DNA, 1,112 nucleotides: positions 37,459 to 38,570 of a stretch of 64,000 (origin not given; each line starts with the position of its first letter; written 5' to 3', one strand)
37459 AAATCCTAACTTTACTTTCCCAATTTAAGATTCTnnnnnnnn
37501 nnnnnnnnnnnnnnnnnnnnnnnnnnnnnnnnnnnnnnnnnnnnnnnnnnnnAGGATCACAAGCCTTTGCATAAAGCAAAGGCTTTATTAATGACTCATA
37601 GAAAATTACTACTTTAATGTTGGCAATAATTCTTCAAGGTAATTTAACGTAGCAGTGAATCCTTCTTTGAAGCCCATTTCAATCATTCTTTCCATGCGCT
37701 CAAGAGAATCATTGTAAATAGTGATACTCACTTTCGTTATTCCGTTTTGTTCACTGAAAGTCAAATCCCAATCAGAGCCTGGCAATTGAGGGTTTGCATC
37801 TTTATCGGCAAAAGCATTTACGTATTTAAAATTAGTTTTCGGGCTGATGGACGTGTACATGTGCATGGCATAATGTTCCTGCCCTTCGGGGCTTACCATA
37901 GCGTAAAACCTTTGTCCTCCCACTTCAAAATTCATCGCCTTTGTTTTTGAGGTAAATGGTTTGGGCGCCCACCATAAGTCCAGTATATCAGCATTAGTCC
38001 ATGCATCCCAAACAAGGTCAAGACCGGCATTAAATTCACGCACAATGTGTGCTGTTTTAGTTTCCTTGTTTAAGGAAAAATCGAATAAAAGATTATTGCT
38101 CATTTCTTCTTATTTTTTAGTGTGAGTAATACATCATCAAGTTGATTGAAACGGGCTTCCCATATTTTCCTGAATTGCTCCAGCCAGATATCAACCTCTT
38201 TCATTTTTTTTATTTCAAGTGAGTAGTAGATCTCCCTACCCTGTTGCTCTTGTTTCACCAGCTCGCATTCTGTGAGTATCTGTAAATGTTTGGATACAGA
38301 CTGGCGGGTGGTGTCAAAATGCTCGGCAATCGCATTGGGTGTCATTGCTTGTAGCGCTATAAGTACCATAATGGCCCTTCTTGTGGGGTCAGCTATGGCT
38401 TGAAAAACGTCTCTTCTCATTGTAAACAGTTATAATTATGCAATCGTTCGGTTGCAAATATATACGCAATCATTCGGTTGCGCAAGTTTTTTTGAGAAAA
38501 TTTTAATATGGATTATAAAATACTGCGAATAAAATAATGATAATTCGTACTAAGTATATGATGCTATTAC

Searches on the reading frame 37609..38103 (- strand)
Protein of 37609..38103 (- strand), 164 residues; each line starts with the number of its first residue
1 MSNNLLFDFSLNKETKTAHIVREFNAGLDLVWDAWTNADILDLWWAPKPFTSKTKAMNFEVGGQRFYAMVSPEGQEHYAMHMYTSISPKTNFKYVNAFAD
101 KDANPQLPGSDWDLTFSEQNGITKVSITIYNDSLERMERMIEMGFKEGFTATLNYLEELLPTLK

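Call 25: search_protein_families(library=pfam, proteins=[window:37609-38103:-], max_evalue=0.01)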
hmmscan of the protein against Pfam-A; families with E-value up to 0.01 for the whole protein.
window:37609-38103:- (164 aa): 1 family
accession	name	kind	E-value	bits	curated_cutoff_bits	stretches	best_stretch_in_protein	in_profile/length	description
PF08327.17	AHSA1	-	2.9e-16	60.3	22.1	1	28-160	4-124/125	Activator of Hsp90 ATPase homolog 1-like protein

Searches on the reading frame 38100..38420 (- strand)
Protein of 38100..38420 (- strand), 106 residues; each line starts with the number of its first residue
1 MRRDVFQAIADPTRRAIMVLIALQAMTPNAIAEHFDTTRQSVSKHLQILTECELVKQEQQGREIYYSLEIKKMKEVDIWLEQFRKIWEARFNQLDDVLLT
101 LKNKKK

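Call 25: search_protein_families(library=pfam, proteins=[window:38100-38420:-], max_evalue=0.01)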
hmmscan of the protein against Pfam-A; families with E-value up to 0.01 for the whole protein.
window:38100-38420:- (106 aa): 15 families
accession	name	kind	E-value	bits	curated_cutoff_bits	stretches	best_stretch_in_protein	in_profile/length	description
PF12840.13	HTH_20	-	1.2e-10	41.6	27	1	9-57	1-50/51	Helix-turn-helix domain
PF01022.26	HTH_5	-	5e-08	33.1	22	1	11-56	1-46/47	Bacterial regulatory protein, arsR family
PF12802.13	MarR_2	-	2.2e-06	28.2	27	1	17-59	11-54/61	MarR family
PF01978.25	TrmB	-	0.00012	22.3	25.6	1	19-68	16-65/68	Sugar-specific transcriptional regulator TrmB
PF13545.12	HTH_Crp_2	-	0.0012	19.2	27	1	26-64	23-59/70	Crp-like helix-turn-helix domain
PF21476.4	PF0610-like_N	-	0.0013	19.3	33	0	13-47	2-36/50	PF0610-like, N-terminal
PF14394.12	DUF4423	-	0.0014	18.9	30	1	3-64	12-75/165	Domain of unknown function (DUF4423)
PF08279.18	HTH_11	-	0.0021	18.4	25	1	22-52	11-42/55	HTH domain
PF03965.22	Penicillinase_R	-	0.0025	18.6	22.6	1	21-74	13-70/115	Penicillinase repressor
PF24033.1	DUF7342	-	0.003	18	31.6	1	24-70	16-62/150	Family of unknown function (DUF7342)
PF25213.1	HVO_A0261_N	-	0.003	17.8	35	1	10-60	9-59/86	HVO_A0261 N-terminal domain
PF09339.16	HTH_IclR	-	0.0031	17.7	22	1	15-58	4-51/52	IclR helix-turn-helix domain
PF08281.18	Sigma70_r4_2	-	0.0041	17.2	25.7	1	12-47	13-48/54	Sigma-70, region 4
PF21248.3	SoFic-like_C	-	0.0047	17.5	27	1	33-66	38-71/76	Protein adenylyltransferase SoFic-like, C-terminal domain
PF25212.1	HVO_A0114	-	0.008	16.4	27.6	0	5-63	16-74/84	HVO_A0114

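Call 65: find_encoding_contigs(protein=window:38100-38420:-, flank=6000, max_places=10)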
Protein window:38100-38420:- (106 aa): no gene with exactly this product is on record in the collection.
